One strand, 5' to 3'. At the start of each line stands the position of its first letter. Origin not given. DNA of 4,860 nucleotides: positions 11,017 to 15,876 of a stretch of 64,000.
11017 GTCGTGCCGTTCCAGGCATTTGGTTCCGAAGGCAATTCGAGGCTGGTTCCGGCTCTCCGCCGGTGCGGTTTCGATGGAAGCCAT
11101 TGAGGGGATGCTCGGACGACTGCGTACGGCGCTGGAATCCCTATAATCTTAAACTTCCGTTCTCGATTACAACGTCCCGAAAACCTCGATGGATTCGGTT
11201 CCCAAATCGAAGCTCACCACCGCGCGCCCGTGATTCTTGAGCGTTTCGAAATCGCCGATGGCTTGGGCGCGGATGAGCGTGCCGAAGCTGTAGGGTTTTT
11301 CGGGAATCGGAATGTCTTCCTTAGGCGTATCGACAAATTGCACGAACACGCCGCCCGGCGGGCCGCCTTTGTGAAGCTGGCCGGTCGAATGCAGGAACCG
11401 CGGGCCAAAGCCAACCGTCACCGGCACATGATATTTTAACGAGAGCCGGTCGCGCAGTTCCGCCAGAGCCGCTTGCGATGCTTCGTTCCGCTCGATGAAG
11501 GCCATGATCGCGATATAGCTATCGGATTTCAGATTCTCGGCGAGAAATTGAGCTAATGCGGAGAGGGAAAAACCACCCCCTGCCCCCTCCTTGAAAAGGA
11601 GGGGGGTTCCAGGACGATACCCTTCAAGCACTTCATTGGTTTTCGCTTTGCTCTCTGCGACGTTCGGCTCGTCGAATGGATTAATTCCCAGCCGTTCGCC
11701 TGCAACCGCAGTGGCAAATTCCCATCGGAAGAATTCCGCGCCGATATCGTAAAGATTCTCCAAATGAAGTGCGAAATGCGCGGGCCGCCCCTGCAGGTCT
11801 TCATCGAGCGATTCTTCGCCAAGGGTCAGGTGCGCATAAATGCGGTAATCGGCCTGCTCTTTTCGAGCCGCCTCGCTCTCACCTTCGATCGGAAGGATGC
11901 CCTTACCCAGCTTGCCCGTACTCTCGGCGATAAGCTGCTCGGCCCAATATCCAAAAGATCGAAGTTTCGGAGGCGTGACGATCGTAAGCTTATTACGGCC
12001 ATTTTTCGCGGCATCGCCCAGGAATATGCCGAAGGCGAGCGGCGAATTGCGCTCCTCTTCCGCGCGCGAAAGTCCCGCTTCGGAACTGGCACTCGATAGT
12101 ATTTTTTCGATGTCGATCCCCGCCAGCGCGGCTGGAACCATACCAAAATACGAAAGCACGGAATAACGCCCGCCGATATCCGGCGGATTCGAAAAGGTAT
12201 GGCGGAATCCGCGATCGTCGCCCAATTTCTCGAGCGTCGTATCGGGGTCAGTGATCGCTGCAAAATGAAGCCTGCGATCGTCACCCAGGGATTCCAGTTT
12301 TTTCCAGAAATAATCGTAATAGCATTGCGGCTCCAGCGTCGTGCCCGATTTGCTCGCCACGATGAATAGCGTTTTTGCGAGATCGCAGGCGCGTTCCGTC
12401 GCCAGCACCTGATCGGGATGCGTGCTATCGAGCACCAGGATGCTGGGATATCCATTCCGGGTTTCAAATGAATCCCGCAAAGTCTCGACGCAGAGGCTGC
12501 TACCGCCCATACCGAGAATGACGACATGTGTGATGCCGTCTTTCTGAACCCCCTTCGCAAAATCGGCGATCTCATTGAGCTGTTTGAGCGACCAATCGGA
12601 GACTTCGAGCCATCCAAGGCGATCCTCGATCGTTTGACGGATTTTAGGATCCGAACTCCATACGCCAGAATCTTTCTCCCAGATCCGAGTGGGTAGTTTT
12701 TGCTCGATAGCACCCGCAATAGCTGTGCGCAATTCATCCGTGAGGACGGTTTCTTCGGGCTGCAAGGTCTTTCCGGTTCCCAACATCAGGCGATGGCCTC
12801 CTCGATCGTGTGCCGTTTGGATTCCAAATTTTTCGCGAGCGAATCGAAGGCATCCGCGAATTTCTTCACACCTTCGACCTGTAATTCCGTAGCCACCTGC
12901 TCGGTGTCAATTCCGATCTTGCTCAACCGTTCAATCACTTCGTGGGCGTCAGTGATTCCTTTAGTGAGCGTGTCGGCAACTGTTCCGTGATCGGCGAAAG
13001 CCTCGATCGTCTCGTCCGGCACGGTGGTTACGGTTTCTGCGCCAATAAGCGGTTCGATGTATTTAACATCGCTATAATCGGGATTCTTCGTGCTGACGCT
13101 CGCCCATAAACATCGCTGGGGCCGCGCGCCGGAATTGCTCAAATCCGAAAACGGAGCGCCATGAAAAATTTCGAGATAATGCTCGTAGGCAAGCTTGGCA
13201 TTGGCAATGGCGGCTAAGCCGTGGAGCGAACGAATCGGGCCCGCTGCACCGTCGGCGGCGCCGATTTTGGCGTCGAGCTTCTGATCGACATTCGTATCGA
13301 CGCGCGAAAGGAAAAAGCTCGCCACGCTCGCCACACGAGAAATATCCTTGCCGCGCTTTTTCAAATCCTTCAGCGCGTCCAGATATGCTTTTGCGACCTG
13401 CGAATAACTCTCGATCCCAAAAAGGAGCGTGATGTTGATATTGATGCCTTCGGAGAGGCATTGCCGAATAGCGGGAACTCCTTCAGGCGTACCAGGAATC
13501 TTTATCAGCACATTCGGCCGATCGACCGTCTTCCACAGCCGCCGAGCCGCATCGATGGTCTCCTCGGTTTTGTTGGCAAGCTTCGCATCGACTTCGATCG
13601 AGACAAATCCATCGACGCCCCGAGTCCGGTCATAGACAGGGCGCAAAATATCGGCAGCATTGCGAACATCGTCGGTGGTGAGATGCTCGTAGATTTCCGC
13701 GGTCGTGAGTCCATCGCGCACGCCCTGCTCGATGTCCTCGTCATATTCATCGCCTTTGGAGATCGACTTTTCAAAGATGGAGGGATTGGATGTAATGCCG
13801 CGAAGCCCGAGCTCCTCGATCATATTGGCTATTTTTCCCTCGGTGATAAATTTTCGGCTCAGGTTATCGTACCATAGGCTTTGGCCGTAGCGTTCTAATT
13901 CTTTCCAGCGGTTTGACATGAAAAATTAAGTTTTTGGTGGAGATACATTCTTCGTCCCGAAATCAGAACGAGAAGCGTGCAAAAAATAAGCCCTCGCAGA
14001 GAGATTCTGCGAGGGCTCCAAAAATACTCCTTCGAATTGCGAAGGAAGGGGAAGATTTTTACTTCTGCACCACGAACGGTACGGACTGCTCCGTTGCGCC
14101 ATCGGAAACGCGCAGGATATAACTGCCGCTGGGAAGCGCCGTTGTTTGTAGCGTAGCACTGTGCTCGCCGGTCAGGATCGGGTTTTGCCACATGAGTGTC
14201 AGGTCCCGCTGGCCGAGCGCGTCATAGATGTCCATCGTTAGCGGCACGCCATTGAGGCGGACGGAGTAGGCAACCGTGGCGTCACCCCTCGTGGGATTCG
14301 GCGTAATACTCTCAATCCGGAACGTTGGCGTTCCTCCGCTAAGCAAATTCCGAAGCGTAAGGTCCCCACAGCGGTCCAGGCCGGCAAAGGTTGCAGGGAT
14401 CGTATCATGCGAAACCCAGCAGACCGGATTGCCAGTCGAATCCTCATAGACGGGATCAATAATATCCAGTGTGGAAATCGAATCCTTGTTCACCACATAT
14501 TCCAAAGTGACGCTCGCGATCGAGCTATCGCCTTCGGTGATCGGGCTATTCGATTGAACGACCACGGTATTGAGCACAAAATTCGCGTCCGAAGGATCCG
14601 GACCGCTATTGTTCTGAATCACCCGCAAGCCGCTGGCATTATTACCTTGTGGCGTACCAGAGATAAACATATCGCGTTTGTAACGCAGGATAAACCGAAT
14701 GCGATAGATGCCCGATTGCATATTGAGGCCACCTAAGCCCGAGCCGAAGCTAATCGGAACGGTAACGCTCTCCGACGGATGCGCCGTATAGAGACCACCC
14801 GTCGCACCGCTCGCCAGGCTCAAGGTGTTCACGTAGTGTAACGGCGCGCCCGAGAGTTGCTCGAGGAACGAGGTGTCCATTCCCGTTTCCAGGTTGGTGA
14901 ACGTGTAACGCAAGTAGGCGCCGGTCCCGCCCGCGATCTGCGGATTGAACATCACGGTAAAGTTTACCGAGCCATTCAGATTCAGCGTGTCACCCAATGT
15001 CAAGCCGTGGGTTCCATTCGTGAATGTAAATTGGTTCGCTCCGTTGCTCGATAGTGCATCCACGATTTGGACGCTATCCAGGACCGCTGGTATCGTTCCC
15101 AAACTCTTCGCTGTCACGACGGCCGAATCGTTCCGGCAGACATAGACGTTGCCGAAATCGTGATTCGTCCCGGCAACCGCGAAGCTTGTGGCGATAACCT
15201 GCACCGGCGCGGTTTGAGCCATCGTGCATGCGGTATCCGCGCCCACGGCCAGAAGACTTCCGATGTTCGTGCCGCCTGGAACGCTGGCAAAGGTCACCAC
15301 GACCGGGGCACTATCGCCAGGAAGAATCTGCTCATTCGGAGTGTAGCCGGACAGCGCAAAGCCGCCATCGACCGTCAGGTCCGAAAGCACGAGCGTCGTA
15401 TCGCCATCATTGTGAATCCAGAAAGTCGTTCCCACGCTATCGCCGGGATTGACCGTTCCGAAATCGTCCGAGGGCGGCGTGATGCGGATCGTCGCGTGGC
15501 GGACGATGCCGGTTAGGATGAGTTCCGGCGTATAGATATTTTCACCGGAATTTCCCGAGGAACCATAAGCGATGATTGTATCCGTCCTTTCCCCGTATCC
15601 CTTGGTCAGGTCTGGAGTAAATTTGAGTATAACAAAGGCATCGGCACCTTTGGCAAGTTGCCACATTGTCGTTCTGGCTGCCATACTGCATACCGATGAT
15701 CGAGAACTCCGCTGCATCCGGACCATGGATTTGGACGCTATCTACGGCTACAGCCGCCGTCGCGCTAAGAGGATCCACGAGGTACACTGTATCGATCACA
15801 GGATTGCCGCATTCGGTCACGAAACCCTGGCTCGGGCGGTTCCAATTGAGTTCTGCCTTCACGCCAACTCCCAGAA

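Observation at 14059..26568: Origin-proximal cluster of three paralogous giant T9SS cargo proteins sharing a large N-terminal domain, plus an embedded OMP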

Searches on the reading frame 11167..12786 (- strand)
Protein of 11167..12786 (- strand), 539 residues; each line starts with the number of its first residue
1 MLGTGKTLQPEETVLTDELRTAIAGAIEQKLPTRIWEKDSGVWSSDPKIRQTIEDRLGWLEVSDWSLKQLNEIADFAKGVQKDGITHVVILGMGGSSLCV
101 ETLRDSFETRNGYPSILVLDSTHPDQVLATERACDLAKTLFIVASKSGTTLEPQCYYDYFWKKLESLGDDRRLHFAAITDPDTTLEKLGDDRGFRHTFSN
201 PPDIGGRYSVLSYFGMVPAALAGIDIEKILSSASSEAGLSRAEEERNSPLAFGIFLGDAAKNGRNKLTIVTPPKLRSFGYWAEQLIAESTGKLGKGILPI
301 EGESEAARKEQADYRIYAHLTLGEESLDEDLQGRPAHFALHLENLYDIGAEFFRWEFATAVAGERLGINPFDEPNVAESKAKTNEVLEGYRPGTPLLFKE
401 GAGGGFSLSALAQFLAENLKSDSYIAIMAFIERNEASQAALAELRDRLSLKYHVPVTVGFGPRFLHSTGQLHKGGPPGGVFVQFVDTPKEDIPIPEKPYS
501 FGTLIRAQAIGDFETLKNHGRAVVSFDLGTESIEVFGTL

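Call 12: search_protein_families(library=pfam, proteins=[window:11167-12786:-], max_evalue=0.001)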
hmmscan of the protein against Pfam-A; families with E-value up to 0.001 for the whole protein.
window:11167-12786:- (539 aa): 1 family
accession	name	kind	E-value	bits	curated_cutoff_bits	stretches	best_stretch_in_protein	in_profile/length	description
PF00342.24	PGI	-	1.4e-14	54.1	22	1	78-292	89-308/486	Phosphoglucose isomerase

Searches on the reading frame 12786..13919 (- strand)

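Call 12: search_protein_families(library=pfam, proteins=[window:12786-13919:-], max_evalue=0.001)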
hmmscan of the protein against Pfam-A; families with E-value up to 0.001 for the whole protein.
window:12786-13919:- (377 aa): 1 family
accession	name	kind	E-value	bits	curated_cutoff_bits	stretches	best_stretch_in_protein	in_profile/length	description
PF00923.25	TAL_FSA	-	2.7e-84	283.4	27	1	15-364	1-284/285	Transaldolase/Fructose-6-phosphate aldolase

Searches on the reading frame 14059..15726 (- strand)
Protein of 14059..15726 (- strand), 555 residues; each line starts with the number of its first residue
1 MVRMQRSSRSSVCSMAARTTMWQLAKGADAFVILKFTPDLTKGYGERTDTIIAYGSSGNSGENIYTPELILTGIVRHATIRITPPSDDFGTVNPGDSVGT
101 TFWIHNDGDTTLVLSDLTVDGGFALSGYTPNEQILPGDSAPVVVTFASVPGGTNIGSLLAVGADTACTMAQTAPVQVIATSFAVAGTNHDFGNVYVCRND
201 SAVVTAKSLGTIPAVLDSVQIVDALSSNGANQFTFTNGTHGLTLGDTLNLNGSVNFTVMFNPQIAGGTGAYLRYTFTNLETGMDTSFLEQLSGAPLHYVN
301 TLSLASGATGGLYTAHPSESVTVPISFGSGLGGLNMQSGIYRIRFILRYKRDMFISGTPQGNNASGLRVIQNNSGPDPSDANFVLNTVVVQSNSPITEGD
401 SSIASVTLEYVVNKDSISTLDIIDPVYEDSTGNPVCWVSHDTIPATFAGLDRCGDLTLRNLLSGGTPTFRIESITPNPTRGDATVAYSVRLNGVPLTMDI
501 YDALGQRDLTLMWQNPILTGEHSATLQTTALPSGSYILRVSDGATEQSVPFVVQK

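Call 8: search_protein_families(library=pfam, proteins=[window:14059-15726:-], max_evalue=0.1)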
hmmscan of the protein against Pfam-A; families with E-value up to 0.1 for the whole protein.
window:14059-15726:- (555 aa): 3 families
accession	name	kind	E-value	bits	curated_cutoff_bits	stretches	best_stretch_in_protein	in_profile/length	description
PF22544.2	HYDIN_VesB_CFA65-like_Ig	-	7.7e-09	36.1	25.5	2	80-148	3-72/100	HYDIN/CFA65/VesB-like, Ig-like domain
PF07610.17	DUF1573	-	3e-07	30.8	26.1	1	87-148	8-68/98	Protein of unknown function (DUF1573)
PF18962.6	Por_Secre_tail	-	1.1e-05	26.1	27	1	476-547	3-69/75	Secretion system C-terminal sorting domain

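Call 9: search_protein_families(library=ncbifam, proteins=[window:14059-15726:-], max_evalue=0.1)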
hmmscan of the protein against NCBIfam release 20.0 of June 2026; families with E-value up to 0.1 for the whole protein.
window:14059-15726:- (555 aa): 3 families
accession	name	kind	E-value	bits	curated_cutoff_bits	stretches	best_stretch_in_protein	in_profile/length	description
NF012200.0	choice_anch_D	domain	2.6e-10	40.8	45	2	78-157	15-98/108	choice-of-anchor D domain-containing protein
TIGR04183.1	Por_Secre_tail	domain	7.9e-07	29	23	1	474-554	1-72/72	T9SS type A sorting domain-containing protein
NF041425.1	OS_HP2_seleno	subfamily_domain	0.0021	18.4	100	1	88-148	7-65/98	OS_HP2 family (seleno)protein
